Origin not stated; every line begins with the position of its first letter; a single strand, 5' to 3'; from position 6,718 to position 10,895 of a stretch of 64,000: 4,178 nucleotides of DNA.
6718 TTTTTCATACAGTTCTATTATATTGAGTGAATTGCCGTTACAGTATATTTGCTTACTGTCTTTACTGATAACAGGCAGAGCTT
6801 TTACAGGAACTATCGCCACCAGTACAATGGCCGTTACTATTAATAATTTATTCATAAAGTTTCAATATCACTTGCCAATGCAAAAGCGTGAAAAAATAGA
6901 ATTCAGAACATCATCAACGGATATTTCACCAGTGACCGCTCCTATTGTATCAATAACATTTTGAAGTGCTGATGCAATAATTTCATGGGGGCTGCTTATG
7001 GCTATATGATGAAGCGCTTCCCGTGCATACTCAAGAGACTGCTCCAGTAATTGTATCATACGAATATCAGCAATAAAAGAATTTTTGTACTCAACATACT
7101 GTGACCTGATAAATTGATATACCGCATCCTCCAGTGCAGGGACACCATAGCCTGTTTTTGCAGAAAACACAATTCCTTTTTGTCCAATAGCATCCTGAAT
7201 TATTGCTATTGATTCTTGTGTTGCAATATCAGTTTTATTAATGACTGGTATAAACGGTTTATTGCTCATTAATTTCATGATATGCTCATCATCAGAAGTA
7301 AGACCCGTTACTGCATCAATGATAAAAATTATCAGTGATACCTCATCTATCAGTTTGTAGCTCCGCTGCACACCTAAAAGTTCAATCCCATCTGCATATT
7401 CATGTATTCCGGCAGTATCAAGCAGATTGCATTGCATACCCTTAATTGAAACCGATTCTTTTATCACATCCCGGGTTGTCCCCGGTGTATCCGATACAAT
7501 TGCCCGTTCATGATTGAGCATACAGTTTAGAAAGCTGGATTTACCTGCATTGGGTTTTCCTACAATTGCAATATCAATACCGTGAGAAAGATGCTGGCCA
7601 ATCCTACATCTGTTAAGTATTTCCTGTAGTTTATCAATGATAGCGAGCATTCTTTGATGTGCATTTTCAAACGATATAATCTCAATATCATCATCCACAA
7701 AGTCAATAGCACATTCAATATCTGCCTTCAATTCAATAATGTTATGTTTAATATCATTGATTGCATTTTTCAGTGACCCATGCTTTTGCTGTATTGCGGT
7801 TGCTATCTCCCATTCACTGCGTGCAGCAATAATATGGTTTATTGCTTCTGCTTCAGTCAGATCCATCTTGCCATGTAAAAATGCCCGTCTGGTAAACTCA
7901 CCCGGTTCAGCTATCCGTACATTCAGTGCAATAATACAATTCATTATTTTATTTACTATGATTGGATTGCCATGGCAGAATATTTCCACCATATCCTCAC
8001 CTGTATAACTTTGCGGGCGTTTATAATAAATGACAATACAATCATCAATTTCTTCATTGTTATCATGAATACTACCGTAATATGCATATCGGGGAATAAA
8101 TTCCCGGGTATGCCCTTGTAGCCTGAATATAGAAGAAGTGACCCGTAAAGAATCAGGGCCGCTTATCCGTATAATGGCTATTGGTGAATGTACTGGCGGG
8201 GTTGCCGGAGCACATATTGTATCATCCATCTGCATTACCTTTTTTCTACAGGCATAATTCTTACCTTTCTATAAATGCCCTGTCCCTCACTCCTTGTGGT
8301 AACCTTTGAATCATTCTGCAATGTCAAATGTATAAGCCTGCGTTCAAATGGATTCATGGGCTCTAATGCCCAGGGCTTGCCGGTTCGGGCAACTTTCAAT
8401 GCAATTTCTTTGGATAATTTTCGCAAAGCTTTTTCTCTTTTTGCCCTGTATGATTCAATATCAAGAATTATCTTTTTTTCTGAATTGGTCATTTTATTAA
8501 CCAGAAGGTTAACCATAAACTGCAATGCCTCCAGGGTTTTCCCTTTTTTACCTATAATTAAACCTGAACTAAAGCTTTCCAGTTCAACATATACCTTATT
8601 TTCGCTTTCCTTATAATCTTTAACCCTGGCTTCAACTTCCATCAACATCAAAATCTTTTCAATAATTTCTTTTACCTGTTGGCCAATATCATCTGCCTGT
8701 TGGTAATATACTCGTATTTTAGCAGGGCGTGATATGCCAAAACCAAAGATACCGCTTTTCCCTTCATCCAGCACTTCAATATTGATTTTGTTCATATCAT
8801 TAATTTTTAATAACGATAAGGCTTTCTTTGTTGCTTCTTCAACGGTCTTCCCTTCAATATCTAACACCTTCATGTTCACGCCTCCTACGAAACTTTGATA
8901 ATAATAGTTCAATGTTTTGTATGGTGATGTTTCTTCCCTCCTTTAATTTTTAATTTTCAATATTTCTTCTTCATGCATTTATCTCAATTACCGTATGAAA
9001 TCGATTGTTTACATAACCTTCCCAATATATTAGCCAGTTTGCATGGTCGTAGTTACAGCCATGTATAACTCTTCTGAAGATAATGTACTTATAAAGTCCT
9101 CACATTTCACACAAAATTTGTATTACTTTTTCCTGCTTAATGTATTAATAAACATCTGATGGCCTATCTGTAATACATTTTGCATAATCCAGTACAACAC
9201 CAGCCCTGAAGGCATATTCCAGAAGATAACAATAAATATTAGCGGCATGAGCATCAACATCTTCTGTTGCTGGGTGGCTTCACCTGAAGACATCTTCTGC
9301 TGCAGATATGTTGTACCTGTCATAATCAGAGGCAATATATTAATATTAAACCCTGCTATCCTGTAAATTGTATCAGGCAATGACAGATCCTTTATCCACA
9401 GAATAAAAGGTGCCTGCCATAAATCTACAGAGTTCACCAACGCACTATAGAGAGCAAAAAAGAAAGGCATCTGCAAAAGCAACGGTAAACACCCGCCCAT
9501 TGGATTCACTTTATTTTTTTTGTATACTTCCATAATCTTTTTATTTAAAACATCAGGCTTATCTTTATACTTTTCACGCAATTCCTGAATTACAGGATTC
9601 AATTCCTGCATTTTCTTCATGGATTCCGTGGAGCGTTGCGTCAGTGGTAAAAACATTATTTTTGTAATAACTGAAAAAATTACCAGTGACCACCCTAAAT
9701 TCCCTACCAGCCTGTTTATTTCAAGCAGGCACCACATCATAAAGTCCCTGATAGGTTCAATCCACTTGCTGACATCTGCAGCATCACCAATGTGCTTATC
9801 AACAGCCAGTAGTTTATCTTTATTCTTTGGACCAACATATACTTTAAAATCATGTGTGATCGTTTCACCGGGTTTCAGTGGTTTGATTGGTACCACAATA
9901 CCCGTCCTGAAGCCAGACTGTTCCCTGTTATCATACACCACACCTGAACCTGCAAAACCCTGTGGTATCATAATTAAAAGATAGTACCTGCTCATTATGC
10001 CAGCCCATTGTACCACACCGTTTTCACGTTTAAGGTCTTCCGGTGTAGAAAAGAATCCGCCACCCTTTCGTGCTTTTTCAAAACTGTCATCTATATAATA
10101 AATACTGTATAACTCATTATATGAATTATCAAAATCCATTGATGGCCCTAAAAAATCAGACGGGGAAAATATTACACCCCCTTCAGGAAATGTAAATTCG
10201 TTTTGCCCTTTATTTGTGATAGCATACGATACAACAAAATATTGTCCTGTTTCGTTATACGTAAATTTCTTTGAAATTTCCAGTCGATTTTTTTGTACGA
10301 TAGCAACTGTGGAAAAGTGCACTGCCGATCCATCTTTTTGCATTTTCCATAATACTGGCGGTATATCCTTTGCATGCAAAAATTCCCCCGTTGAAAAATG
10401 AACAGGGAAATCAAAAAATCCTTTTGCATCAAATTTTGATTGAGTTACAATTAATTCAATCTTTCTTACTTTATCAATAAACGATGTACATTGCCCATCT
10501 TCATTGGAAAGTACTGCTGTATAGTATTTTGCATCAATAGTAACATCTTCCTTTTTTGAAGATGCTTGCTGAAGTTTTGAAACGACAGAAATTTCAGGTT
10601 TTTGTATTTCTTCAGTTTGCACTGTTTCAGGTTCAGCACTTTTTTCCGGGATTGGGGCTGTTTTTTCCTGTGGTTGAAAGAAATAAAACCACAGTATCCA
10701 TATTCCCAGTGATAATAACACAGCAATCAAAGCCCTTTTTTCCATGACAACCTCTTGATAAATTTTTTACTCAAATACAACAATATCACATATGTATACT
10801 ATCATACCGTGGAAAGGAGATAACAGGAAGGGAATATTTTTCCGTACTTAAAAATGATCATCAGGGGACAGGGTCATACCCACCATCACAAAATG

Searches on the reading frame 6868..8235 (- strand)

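Call 40: search_protein_families(library=pfam, proteins=[window:6868-8235:-], max_evalue=0.0001)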
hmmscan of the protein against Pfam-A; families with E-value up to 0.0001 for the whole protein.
window:6868-8235:- (455 aa): 6 families
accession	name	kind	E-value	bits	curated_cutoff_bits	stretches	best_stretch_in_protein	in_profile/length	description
PF12631.12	MnmE_helical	-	1.4e-44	153.2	40.1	1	126-452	1-211/211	MnmE helical domain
PF10396.14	TrmE_N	-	4.9e-40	136.8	29.8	1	6-123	1-117/117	GTP-binding protein TrmE N-terminus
PF01926.29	MMR_HSR1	-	7.2e-28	97.4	21.9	1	221-334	1-113/113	50S ribosome-binding GTPase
PF02421.24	FeoB_N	-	5.5e-12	45.9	27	1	221-371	2-155/156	Ferrous iron transport protein B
PF00009.33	GTP_EFTU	-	8.7e-08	32.4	26.5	1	222-376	6-186/188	Elongation factor Tu GTP binding domain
PF00350.29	Dynamin_N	-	1.3e-06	29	27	0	222-255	1-34/168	Dynamin family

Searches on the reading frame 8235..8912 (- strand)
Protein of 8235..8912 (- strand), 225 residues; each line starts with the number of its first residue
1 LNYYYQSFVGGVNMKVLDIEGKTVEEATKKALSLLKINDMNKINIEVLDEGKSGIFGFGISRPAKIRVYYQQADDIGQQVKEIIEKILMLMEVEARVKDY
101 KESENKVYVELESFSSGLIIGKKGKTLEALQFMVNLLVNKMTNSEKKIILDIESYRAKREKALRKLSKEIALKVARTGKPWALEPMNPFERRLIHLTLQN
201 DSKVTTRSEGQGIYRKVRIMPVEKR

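Call 40: search_protein_families(library=pfam, proteins=[window:8235-8912:-], max_evalue=0.0001)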
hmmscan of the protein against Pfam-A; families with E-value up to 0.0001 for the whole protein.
window:8235-8912:- (225 aa): 3 families
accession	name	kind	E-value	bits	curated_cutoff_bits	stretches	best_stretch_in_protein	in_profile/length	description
PF01424.28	R3H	-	2.9e-18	66.1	26.8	1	162-221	2-60/60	R3H domain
PF14804.11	Jag_N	-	5e-17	62.5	25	1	19-70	1-50/50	Jag N-terminus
PF13083.13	KH_KhpA-B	-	1.1e-11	44.9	32.1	1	79-143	3-67/73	KhpA/KhpB, KH domain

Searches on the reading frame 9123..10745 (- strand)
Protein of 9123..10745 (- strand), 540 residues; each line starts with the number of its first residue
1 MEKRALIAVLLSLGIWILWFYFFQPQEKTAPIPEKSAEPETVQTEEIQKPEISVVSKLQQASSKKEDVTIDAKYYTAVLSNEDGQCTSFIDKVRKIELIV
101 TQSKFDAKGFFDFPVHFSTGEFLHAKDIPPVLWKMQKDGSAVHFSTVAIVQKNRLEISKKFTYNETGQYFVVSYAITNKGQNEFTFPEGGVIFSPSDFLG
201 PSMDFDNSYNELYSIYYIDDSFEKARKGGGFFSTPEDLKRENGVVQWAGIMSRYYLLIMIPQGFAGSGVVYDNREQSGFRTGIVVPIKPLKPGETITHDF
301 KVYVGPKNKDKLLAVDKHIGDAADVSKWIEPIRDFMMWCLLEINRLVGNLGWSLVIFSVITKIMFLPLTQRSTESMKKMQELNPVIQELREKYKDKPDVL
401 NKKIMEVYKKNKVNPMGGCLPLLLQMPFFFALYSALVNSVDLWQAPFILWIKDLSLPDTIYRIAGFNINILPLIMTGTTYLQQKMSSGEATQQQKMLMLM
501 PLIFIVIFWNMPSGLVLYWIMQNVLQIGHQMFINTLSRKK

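Call 40: search_protein_families(library=pfam, proteins=[window:9123-10745:-], max_evalue=0.0001)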
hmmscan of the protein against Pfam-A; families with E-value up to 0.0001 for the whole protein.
window:9123-10745:- (540 aa): 2 families
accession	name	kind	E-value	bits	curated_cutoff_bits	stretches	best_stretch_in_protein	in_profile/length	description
PF02096.25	60KD_IMP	-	2.6e-57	193.8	35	1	351-534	2-162/163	60Kd inner membrane protein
PF14849.12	YidC_periplas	-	5.8e-13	49.8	24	1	148-338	93-282/283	YidC periplasmic domain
